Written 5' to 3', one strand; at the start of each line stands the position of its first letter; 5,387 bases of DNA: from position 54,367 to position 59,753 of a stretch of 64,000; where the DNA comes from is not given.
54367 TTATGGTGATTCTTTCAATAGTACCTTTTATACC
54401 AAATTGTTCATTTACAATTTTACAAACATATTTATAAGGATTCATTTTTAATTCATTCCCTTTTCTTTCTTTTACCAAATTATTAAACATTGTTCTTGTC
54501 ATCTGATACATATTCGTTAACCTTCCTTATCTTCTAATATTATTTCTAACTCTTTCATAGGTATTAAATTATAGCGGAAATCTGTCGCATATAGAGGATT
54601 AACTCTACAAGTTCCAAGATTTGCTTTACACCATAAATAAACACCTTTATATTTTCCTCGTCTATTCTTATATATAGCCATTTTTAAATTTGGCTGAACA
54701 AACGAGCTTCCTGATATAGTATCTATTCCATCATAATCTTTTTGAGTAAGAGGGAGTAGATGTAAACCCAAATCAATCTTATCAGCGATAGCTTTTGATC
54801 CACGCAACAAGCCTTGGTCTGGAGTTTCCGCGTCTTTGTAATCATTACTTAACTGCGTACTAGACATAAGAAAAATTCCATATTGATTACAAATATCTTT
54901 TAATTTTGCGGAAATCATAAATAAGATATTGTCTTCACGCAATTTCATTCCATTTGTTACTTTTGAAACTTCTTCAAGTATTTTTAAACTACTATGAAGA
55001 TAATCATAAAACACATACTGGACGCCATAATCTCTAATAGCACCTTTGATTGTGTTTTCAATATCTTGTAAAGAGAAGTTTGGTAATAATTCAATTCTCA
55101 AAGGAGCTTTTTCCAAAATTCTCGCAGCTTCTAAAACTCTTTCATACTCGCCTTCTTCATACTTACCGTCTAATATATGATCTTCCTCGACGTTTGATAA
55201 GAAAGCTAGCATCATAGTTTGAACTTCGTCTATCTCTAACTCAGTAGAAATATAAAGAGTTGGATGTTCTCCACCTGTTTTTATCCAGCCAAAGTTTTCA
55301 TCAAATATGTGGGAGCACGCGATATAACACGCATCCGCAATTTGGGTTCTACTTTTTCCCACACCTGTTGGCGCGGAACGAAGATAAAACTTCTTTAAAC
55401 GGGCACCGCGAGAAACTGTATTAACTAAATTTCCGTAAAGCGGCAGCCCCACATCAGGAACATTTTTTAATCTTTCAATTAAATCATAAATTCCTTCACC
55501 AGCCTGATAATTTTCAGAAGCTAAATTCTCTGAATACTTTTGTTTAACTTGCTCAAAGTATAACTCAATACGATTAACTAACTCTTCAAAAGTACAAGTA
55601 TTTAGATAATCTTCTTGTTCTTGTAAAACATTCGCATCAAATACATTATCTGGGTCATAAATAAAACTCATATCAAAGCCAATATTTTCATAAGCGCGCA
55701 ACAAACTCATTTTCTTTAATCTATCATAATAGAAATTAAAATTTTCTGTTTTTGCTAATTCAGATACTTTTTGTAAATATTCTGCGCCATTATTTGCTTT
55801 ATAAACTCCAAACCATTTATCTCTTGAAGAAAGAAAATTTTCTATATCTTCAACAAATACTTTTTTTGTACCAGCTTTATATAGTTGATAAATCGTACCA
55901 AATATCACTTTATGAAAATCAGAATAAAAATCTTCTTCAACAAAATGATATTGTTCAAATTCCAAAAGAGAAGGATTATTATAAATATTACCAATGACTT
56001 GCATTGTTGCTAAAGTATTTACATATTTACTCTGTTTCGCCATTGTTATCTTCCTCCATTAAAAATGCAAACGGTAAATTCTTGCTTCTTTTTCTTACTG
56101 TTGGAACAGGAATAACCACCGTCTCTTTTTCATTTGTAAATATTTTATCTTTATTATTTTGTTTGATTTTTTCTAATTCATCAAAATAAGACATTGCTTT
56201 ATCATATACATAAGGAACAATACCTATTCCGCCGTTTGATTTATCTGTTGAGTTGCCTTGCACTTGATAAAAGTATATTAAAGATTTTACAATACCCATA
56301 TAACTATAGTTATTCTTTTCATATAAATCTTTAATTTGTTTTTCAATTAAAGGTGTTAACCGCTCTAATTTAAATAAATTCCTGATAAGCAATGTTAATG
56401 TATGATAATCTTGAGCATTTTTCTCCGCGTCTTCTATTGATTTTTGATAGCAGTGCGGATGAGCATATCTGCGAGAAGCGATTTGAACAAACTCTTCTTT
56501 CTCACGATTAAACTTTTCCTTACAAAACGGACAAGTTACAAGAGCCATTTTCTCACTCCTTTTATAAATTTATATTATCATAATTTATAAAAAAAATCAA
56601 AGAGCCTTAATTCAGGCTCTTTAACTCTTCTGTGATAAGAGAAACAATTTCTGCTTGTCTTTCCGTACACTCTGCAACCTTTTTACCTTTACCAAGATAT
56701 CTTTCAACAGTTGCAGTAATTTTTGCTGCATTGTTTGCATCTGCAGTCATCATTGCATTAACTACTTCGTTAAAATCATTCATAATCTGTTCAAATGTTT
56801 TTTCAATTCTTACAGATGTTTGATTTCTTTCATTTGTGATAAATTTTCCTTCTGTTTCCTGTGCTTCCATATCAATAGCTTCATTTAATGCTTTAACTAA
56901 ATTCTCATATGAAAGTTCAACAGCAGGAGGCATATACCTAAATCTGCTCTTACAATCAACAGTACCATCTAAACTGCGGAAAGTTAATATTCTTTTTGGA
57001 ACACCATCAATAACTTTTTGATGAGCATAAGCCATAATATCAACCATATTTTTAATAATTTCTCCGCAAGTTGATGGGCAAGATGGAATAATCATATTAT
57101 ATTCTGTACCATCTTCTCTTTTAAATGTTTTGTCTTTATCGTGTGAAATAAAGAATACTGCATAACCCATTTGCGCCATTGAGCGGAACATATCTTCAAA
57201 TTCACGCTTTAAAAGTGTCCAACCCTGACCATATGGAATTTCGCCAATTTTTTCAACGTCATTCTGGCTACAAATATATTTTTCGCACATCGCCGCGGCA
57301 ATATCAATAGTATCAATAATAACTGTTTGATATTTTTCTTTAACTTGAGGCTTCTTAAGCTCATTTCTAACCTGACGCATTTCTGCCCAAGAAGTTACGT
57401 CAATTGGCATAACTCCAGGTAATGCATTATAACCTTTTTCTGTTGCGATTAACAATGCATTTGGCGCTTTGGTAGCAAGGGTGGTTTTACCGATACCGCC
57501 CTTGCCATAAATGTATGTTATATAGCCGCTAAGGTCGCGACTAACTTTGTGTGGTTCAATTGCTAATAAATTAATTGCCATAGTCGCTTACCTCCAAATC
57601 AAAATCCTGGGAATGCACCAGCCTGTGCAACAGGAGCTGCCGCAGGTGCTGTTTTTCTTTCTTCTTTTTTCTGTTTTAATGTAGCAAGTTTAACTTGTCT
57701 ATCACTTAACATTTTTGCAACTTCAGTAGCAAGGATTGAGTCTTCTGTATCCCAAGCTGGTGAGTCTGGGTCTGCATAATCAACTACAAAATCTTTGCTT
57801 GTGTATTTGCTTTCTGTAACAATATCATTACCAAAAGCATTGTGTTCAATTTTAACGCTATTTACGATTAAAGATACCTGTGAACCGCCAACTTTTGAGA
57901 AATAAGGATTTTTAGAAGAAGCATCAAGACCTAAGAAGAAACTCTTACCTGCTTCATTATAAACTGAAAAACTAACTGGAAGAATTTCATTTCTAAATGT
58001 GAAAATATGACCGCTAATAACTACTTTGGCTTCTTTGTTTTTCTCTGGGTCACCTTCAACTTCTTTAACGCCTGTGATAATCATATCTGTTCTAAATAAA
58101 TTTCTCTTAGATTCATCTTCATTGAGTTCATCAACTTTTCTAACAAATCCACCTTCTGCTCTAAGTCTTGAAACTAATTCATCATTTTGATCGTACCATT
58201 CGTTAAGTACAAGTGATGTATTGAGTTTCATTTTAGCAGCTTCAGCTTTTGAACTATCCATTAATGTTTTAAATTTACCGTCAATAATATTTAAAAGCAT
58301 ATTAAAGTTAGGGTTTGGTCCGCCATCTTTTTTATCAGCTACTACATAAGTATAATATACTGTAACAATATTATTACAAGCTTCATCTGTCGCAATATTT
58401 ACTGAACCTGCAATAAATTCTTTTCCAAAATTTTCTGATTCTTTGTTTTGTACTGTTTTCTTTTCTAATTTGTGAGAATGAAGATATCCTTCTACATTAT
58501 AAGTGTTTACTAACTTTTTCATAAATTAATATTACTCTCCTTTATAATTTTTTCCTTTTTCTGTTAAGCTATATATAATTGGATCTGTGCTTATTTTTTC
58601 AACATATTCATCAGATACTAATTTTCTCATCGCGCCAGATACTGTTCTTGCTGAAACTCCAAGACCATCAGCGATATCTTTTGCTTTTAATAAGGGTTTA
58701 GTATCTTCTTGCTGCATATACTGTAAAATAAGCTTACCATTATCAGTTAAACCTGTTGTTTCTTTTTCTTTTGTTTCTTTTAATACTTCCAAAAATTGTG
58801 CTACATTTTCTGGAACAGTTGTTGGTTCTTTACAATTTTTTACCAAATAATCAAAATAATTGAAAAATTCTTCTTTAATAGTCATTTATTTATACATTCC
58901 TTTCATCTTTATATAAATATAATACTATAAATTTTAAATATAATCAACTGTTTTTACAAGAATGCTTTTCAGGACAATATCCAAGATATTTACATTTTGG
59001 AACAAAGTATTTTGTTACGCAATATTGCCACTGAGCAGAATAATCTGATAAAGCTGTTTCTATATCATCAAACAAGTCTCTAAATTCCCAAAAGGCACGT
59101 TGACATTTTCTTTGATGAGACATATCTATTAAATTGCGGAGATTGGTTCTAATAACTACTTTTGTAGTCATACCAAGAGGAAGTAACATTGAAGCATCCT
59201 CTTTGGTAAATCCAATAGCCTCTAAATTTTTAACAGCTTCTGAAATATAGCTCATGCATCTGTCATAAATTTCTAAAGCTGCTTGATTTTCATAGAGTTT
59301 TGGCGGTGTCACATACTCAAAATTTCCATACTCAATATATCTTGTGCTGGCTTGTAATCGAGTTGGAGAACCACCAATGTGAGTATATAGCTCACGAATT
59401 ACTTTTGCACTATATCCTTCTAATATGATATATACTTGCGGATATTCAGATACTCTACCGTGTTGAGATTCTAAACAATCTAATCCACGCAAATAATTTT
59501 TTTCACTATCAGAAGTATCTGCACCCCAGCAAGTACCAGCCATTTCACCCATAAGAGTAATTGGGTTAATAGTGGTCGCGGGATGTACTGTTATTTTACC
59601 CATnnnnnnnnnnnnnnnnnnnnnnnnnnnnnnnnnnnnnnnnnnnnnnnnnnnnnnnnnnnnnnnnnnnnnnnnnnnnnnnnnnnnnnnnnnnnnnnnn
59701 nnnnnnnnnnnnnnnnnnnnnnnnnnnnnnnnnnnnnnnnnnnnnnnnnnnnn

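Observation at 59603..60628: GIY-YIG nuclease domain fused to an N-terminal transmembrane helix and a long coiled coil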

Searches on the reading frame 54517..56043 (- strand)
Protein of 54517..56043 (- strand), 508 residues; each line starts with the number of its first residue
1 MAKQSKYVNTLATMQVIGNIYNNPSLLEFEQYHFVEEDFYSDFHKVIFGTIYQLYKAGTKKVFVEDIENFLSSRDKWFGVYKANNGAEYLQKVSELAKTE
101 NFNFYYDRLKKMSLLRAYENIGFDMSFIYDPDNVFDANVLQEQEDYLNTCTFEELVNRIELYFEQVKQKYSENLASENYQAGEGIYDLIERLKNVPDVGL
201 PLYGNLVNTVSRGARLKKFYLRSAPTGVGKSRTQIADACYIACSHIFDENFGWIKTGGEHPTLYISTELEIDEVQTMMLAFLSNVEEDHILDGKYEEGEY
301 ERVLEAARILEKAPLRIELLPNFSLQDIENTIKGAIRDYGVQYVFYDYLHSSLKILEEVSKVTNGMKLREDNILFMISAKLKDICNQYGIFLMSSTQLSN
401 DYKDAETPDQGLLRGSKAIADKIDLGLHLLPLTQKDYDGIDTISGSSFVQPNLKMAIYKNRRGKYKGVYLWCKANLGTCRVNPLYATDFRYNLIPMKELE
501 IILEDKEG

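Call 35: search_protein_families(library=pfam, proteins=[window:54517-56043:-], max_evalue=0.01)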
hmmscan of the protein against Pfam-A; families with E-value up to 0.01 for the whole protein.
window:54517-56043:- (508 aa): 3 families
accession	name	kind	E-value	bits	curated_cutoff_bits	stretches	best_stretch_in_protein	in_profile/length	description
PF03796.21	DnaB_C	-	4.6e-14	52.9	27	1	214-472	16-246/255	DnaB-like helicase C terminal domain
PF00772.26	DnaB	-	2.7e-06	27.8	23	1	12-109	8-101/103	DnaB-like helicase N terminal domain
PF09643.15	YopX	-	0.0017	18.8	22.4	1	10-28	110-128/128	YopX protein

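Call 79: find_related_loci(query=A4, collection=viral_contigs, flank=10000)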
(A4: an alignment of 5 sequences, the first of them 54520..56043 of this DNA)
Query A4 (508 aa) in viral_contigs; peptide patterns used: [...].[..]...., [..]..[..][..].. (x = any residue, [..] = any of these).
600 stretches matched a pattern (row limit reached: there are more); 507 encode a relative of the query (tblastn E <= 1e-3); the best 80 are kept; 80 distinct loci.
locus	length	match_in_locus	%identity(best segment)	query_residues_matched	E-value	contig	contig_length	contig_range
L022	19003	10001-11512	58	5-506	0e+0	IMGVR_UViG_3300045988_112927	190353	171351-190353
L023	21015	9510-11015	59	7-506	0e+0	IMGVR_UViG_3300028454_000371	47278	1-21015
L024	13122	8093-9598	59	7-506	0e+0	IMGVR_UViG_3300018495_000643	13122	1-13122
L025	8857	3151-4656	59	7-506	0e+0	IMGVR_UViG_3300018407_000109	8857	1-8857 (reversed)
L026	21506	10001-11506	59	7-506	0e+0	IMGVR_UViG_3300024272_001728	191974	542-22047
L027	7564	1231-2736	58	7-506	0e+0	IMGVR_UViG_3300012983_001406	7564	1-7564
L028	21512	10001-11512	58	5-506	0e+0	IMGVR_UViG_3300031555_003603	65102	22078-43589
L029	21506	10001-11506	57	5-504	0e+0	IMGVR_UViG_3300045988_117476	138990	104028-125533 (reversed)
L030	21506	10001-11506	57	5-504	0e+0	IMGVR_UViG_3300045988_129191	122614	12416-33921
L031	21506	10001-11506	57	5-504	0e+0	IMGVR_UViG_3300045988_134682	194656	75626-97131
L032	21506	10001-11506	57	5-504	0e+0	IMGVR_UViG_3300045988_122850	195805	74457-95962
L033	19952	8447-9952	57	5-504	0e+0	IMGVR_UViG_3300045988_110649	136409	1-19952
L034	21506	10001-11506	57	5-504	0e+0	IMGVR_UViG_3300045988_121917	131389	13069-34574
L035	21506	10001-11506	57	5-504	0e+0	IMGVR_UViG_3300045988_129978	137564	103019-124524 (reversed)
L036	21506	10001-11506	57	5-504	0e+0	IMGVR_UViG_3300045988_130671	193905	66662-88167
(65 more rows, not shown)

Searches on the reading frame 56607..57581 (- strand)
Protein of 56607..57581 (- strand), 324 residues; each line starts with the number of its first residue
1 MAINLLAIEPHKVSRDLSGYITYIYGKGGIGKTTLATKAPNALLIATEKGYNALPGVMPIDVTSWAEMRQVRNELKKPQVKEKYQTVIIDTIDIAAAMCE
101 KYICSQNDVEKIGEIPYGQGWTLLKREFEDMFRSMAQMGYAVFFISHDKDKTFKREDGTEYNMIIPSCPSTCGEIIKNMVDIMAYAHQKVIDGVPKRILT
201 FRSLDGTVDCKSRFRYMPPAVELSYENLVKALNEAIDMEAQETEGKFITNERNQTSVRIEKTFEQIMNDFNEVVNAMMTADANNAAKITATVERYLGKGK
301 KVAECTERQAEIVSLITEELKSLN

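Call 35: search_protein_families(library=pfam, proteins=[window:56607-57581:-], max_evalue=0.01)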
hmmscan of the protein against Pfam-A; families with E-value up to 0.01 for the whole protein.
window:56607-57581:- (324 aa): 2 families
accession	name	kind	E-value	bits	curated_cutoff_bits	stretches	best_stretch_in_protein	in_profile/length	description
PF13479.12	AAA_24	-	6.7e-44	150.5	27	1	22-207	5-189/195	AAA domain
PF00931.28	NB-ARC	-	0.00082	19.1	23.5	1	21-55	20-53/248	NB-ARC domain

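Call 72: find_related_loci(query=window:56607-57581:-, collection=viral_contigs, flank=8000)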
Query window:56607-57581:- (324 aa) in viral_contigs; peptide patterns used: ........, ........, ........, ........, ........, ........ (x = any residue, [..] = any of these).
6 stretches matched a pattern; 2 encode a relative of the query (tblastn E <= 1e-3); 2 distinct loci.
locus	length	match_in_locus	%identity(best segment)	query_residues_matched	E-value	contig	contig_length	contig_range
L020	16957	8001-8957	52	1-321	5e-114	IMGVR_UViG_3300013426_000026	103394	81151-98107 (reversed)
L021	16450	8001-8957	51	1-321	1e-112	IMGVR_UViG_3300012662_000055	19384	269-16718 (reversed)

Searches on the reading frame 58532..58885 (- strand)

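Call 35: search_protein_families(library=pfam, proteins=[window:58532-58885:-], max_evalue=0.01)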
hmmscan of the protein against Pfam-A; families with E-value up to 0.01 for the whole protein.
window:58532-58885:- (117 aa): 12 families
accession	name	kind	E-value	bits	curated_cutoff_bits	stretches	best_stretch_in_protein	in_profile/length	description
PF13412.12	HTH_24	-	1.5e-05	24.9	21.9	1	48-96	3-48/48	Winged helix-turn-helix DNA-binding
PF01325.25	Fe_dep_repress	-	2.1e-05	25.1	26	1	56-96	14-53/60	Iron dependent repressor, N-terminal DNA binding domain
PF13463.12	HTH_27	-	4.1e-05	24.2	22.2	1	66-111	19-68/68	Winged helix DNA-binding domain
PF01978.25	TrmB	-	4.5e-05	23.7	25.6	1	66-107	23-64/68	Sugar-specific transcriptional regulator TrmB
PF12802.13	MarR_2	-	7.5e-05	23.3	27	1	45-99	2-54/61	MarR family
PF08279.18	HTH_11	-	0.00047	20.4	25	1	61-89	12-39/55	HTH domain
PF13545.12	HTH_Crp_2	-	0.00069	20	27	1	64-97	21-54/70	Crp-like helix-turn-helix domain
PF22381.2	Staph_reg_Sar_Rot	-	0.0042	17.6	27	1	41-98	7-61/85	Transcriptional regulator SarA/Rot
PF01047.28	MarR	-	0.0067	16.7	24.6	0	66-97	18-49/59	MarR family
PF23438.1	DUF7123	-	0.0077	16.8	27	0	47-93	3-50/70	Domain of unknown function (DUF7123)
PF08100.18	Dimerisation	-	0.008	16.4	25.6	0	61-114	37-90/93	O-methyltransferase dimerisation domain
PF00356.27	LacI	-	0.01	16.1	27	0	69-98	3-34/46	Bacterial regulatory proteins, lacI family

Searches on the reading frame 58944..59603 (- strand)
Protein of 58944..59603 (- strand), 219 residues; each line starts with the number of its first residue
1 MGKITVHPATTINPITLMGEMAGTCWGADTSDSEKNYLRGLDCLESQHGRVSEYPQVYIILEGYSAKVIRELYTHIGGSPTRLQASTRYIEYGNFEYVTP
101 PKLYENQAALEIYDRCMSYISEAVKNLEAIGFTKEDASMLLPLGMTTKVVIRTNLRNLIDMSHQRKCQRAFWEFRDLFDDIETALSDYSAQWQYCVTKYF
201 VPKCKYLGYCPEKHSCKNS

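Call 35: search_protein_families(library=pfam, proteins=[window:58944-59603:-], max_evalue=0.01)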
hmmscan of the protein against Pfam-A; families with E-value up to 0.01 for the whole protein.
window:58944-59603:- (219 aa): 1 family
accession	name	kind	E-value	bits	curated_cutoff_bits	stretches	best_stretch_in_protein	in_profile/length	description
PF02511.20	Thy1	-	1.5e-29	103.6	24.8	1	13-184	8-184/191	Thymidylate synthase complementing protein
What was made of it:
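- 58944..59603 (-): thyX. Its start overlaps the nuclease stop by one base. It occupies a variable cargo slot. PF02511 E = 1.5e-29 (call 35).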
